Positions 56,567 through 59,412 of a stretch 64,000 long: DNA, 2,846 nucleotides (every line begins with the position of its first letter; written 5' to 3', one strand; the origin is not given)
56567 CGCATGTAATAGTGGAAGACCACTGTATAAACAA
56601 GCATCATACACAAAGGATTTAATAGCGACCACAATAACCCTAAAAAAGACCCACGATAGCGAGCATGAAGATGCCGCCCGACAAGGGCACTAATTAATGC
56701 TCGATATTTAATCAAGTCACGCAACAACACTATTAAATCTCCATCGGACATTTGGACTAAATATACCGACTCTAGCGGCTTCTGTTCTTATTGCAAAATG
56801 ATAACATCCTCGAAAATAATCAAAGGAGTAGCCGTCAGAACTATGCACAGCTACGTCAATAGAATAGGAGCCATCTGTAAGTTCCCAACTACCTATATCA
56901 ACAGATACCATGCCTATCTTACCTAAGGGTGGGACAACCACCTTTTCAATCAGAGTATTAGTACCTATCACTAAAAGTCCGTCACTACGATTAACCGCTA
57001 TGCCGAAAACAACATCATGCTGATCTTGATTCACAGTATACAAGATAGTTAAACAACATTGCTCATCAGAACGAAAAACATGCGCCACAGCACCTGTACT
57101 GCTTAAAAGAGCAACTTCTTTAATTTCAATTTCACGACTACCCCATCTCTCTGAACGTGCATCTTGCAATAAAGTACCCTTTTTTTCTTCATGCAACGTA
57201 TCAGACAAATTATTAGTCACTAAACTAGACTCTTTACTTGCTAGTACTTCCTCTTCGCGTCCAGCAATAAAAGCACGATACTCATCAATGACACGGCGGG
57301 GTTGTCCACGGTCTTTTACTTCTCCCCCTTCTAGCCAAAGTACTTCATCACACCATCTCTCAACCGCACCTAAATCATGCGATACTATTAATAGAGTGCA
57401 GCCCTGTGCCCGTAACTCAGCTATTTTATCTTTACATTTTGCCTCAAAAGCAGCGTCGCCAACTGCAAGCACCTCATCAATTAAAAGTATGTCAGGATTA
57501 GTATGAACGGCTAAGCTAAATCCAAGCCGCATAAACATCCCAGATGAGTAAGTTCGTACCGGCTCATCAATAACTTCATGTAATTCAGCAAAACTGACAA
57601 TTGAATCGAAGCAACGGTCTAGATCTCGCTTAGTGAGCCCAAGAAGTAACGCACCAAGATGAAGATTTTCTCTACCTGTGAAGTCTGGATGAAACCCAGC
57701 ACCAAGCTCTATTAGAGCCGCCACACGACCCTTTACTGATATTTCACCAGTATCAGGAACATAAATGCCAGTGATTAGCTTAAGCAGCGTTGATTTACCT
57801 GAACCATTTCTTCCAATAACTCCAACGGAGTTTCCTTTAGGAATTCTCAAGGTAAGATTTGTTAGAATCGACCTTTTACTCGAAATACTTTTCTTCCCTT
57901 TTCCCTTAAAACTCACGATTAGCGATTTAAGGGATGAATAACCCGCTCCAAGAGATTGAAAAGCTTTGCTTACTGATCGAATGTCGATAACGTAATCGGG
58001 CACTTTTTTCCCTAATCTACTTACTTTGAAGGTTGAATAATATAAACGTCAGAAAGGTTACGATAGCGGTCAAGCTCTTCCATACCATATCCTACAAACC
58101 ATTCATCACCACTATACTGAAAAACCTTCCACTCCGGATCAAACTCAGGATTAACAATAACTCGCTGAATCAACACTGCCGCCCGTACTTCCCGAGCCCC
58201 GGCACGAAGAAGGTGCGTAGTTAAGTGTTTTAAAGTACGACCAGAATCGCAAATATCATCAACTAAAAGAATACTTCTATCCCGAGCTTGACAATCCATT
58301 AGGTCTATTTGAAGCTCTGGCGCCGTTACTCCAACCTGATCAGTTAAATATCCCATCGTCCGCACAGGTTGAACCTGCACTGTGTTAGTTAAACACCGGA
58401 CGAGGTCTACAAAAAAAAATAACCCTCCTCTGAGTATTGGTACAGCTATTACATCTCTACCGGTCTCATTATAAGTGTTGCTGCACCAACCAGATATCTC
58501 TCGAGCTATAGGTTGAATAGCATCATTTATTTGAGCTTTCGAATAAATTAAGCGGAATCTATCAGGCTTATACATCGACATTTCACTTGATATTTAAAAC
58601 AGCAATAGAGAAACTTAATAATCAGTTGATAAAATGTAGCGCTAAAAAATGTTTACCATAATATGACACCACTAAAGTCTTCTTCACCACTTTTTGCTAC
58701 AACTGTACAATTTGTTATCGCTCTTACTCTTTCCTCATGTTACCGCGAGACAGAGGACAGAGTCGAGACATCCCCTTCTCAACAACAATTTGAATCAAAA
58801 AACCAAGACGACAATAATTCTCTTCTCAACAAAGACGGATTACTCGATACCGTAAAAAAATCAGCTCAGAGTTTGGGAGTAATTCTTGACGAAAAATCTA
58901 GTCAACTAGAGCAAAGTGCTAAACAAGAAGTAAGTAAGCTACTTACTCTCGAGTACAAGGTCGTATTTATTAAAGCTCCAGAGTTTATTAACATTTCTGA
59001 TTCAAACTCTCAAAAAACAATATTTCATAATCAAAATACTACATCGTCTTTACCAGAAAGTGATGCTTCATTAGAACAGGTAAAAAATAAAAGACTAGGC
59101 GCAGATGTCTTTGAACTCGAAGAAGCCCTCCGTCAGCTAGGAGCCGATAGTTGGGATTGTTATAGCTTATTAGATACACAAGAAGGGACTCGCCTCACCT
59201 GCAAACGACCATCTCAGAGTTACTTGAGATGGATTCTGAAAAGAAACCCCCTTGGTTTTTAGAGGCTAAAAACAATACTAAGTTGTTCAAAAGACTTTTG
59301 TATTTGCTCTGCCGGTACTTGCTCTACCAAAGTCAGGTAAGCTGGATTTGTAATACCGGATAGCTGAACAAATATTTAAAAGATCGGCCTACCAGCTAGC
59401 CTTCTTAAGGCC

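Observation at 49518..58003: ABC-transporter-dependent glycan locus ends in a PMT/ArnT-type GT-C fused to a discoidin-like domain, with a UPF0104 flippase-like protein and an SGNH hydrolase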

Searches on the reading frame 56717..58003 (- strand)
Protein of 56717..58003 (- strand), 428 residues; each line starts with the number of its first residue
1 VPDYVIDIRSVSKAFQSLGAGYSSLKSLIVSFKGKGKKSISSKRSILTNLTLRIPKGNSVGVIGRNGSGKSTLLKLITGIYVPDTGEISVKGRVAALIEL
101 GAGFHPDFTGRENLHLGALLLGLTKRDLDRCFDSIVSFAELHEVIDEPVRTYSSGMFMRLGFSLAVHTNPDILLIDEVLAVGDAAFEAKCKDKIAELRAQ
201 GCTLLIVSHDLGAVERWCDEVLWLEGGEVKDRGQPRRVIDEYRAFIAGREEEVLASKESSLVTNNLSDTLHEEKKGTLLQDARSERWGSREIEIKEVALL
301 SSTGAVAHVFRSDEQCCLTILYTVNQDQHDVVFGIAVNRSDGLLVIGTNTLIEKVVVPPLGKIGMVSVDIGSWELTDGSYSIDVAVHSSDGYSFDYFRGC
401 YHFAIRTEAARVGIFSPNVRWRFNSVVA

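Call 4: search_protein_families(library=pfam, proteins=[window:56717-58003:-], max_evalue=0.01)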
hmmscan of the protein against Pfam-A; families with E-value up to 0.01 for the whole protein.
window:56717-58003:- (428 aa): 4 families
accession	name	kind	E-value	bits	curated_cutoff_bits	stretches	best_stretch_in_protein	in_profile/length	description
PF14524.12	Wzt_C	-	9.6e-25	87.7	30.4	1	284-415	2-141/143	Wzt C-terminal domain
PF00005.33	ABC_tran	-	4.1e-19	70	25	1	47-178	1-135/137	ABC transporter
PF13304.12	AAA_21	-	0.00026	21.6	27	1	61-78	3-20/304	AAA domain, putative AbiEii toxin, Type IV TA system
PF13555.12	AAA_29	-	0.00097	19.3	27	1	54-84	19-49/61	P-loop containing region of AAA domain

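Call 5: search_protein_families(library=ncbifam, proteins=[window:56717-58003:-], max_evalue=0.01)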
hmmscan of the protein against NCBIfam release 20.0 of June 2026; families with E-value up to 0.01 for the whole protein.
window:56717-58003:- (428 aa): 186 families (the best 25 are shown)
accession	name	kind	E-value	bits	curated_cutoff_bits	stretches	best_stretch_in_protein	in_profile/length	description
NF010065.0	PRK13545.1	equivalog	2.6e-63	214.6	538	1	45-286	38-272/549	teichoic acids export protein ATP-binding subunit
NF010066.0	PRK13546.1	equivalog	1.1e-54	185.5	320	1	8-249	7-241/264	teichoic acids export ABC transporter ATP-binding subunit TagH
NF050108.1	galactan_ABC_ATP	equivalog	2.8e-52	177.3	400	1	8-244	3-242/244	galactan export ABC transporter ATP-binding subunit Wzt/RfbE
TIGR01188.1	drrA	subfamily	1e-28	100.6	312.45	1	47-275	9-250/302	daunorubicin resistance ABC transporter, ATP-binding protein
NF010059.0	PRK13536.1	equivalog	5e-28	97.8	549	1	37-241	50-264/342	nodulation factor ABC transporter ATP-binding protein NodI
NF010060.0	PRK13537.1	equivalog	3.9e-27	95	521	1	42-241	26-236/314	nodulation factor ABC transporter ATP-binding protein NodI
TIGR03740.1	galliderm_ABC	subfamily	1.4e-25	90.3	309.75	1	42-231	11-204/223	lantibiotic protection ABC transporter ATP-binding subunit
TIGR01288.1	nodI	equivalog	3e-25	88.8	424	1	38-242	12-226/303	nodulation factor ABC transporter ATP-binding protein NodI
TIGR03796.1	NHLM_micro_ABC1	equivalog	5.8e-25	87.6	853.3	2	140-240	604-700/710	NHLP family bacteriocin export ABC transporter peptidase/permease/ATPase subunit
TIGR04521.1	ECF_ATPase_2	equivalog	8.1e-24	84.2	330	2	41-94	15-68/279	energy-coupling factor transporter ATPase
TIGR03873.1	F420-0_ABC_ATP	hypoth_equivalog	2.6e-23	82.6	372.4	1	42-240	12-226/256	putative F420-0 ABC transporter ATP-binding protein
NF000355.4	ribo_prot_ABC_F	equivalog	1.3e-22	80.3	380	1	35-231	6-194/499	ribosomal protection-like ABC-F family protein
TIGR04520.1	ECF_ATPase_1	equivalog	1.7e-22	80.1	315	2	42-93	13-64/269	energy-coupling factor transporter ATPase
NF010068.0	PRK13548.1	equivalog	6.2e-22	77.9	261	1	42-241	16-233/261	heme ABC transporter ATP-binding protein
TIGR01846.1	type_I_sec_HlyB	subfamily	1.2e-21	76.7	725.55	2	44-96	470-522/694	type I secretion system permease/ATPase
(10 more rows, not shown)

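Call 36: search_solved_structures(query=window:56717-58003:-, max_evalue=1e-10)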
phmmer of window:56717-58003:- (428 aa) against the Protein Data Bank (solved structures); distinct sequences matched with E-value up to 1e-10: 280 (the best 60 are shown).
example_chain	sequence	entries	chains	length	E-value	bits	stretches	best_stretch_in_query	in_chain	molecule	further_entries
8dku_A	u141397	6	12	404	6.7e-66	226.2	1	44-404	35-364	ABC transporter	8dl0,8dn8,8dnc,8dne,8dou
7k2t_A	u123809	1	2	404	1.7e-65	224.9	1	44-404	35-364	ABC transporter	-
6amx_A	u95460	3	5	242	4.1e-59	203.9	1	43-242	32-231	ABC transporter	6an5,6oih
6m96_A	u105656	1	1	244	1.1e-58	202.5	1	43-242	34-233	ABC transporter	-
7dd0_A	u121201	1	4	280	2e-57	198.4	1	46-249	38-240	Teichoic acids export ATP-binding protein TagH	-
6jbh_A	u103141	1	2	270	3e-54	187.8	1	47-258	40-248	TarH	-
9cfl_B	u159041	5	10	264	5.8e-50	173.7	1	45-252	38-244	Teichoic acids export ATP-binding protein TagH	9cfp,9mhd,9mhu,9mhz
9qfx_C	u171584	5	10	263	1.4e-42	149.5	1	45-250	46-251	ABC transporter ATP-binding protein | Probable o-antigen/lipopolysaccharide transport ATP-binding protein ABC transporter RfbE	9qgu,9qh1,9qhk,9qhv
9qhw_C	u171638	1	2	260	1.5e-42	149.3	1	45-249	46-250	ABC transporter ATP-binding protein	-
9qhj_C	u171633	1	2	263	3.5e-42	148.1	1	45-250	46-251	Probable o-antigen/lipopolysaccharide transport ATP-binding protein ABC transporter RfbE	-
9qhx_C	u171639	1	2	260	3.8e-42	148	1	45-249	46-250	ABC transporter ATP-binding protein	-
8tsi_A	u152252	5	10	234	7.5e-36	127.3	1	42-229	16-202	ABC transporter ATP-binding protein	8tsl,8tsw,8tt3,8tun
8tsh_A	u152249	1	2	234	2e-35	125.9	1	42-229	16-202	ABC transporter ATP-binding protein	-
7w01_A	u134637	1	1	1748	1.6e-25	93.3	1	48-242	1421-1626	Phospholipid-transporting ATPase ABCA3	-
7w02_A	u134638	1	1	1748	1e-24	90.6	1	48-242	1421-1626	Phospholipid-transporting ATPase ABCA3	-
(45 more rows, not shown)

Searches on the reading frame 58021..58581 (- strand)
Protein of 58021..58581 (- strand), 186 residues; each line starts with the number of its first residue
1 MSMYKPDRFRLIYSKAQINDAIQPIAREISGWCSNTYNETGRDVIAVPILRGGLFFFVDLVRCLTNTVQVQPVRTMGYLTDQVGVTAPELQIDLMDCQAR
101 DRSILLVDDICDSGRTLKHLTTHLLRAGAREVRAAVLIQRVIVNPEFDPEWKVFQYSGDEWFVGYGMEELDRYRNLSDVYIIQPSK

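Call 4: search_protein_families(library=pfam, proteins=[window:58021-58581:-], max_evalue=0.01)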
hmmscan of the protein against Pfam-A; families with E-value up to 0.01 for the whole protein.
window:58021-58581:- (186 aa): 2 families
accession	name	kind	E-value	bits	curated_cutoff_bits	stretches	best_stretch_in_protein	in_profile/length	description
PF00156.33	Pribosyltran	-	5.6e-19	68.4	26.3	1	21-167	7-155/158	Phosphoribosyl transferase domain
PF14681.12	UPRTase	-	4.4e-06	26.8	27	1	39-138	63-159/206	Uracil phosphoribosyltransferase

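Call 5: search_protein_families(library=ncbifam, proteins=[window:58021-58581:-], max_evalue=0.01)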
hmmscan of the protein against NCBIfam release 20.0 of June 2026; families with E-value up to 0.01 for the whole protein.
window:58021-58581:- (186 aa): 14 families
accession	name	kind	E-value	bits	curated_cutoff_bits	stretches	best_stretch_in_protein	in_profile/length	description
TIGR01203.1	HGPRTase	equivalog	1.4e-27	96.5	150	1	15-182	5-166/167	hypoxanthine phosphoribosyltransferase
NF006605.0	PRK09162.1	equivalog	8.2e-21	74.2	181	1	11-183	16-181/183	hypoxanthine-guanine phosphoribosyltransferase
NF005537.0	PRK07199.1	subfamily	2.2e-06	27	322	1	87-136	196-246/301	ribose-phosphate diphosphokinase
NF001097.0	PRK00129.1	equivalog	0.00018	21.3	114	1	27-138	53-161/209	uracil phosphoribosyltransferase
TIGR01251.1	ribP_PPkin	subfamily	0.00022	20.2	113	1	90-136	199-245/309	ribose-phosphate diphosphokinase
NF002320.0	PRK01259.1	subfamily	0.00026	20.4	297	1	99-136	212-249/316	ribose-phosphate diphosphokinase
NF002095.0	PRK00934.1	equivalog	0.00066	18.9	296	1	87-136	191-240/287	ribose-phosphate diphosphokinase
TIGR00201.1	comF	subfamily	0.00096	19.1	233.55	1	92-138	143-189/190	ComF family protein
NF006328.0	PRK08558.1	equivalog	0.0013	18.4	184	1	100-139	175-214/238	adenine phosphoribosyltransferase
NF002620.0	PRK02277.1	subfamily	0.0013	18.4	115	1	98-140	138-180/201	orotate phosphoribosyltransferase-like protein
NF003548.0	PRK05205.1-4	equivalog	0.0022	17.8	218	1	73-140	66-130/173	bifunctional pyr operon transcriptional regulator/uracil phosphoribosyltransferase PyrR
TIGR01091.1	upp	equivalog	0.0027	17.4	208.35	1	20-138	44-159/207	uracil phosphoribosyltransferase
NF006613.0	PRK09177.1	equivalog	0.003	17.1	138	1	43-127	36-112/159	xanthine phosphoribosyltransferase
NF003549.0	PRK05205.1-5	equivalog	0.0073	15.8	138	1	72-140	67-139/182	bifunctional pyr operon transcriptional regulator/uracil phosphoribosyltransferase PyrR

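Call 53: search_solved_structures(query=window:58021-58581:-, max_evalue=0.001)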
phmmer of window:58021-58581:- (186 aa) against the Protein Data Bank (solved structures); distinct sequences matched with E-value up to 0.001: 61 (the best 60 are shown).
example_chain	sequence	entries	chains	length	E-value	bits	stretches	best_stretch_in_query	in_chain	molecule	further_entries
4qri_A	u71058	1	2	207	5.6e-18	68.3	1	17-185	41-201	Hypoxanthine-guanine-xanthine phosphoribosyltransferase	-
4rht_A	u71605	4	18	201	3.1e-15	59.3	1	6-184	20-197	Hypoxanthine-guanine phosphoribosyltransferase Hpt | Hypoxanthine-guanine phosphoribosyltransferase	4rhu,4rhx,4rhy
5knp_A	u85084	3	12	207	3.4e-15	59.2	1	6-184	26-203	Hypoxanthine-guanine phosphoribosyltransferase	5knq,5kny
4pfq_A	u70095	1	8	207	4.4e-14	55.6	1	6-182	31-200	Hypoxanthine phosphoribosyltransferase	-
3o7m_A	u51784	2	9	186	2e-13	53.4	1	39-179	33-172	Hypoxanthine phosphoribosyltransferase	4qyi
5ipf_A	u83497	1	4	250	6e-12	48.6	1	38-182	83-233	Hypoxanthine-guanine phosphoribosyltransferase (HGPRT)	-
1g9s_A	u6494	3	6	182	6.2e-12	48.6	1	16-177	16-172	HYPOXANTHINE PHOSPHORIBOSYLTRANSFERASE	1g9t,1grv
6d9q_A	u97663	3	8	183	6.5e-12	48.5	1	14-185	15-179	Hypoxanthine phosphoribosyltransferase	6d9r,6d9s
8cag_A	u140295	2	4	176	7e-12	48.4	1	16-177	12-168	Hypoxanthine phosphoribosyltransferase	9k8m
5knr_A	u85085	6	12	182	7.1e-12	48.4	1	16-177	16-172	Hypoxanthine-guanine phosphoribosyltransferase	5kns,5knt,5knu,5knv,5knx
3h83_A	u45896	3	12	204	9.4e-12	48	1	14-185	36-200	Hypoxanthine phosphoribosyltransferase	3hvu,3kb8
6igs_A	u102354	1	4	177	9.5e-12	48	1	15-181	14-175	Hypoxanthine phosphoribosyltransferase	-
2geb_A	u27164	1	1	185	1.4e-11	47.4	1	34-184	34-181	Hypoxanthine-guanine phosphoribosyltransferase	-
1r3u_A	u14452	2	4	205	1.4e-11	47.4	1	34-184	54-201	Hypoxanthine-guanine phosphoribosyltransferase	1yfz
8pql_U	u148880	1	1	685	1.5e-11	47.3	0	6-77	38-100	Ubiquitin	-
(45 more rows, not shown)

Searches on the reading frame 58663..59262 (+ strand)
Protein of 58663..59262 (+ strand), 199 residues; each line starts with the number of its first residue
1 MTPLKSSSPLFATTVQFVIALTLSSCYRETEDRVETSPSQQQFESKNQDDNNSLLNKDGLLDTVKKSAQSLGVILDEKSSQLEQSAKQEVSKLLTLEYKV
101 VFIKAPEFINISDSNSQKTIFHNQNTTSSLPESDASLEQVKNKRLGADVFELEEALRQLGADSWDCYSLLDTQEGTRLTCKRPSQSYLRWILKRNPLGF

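Call 4: search_protein_families(library=pfam, proteins=[window:58663-59262:+], max_evalue=0.01)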
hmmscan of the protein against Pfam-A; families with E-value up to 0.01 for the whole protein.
window:58663-59262:+ (199 aa): 1 family
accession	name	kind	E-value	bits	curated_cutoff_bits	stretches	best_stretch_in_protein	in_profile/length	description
PF03103.22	DUF243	-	0.00081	20.1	25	1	78-125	13-60/98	Domain of unknown function (DUF243)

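Call 5: search_protein_families(library=ncbifam, proteins=[window:58663-59262:+], max_evalue=0.01)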
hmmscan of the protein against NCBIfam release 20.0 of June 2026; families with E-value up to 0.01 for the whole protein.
window:58663-59262:+ (199 aa): 0 families
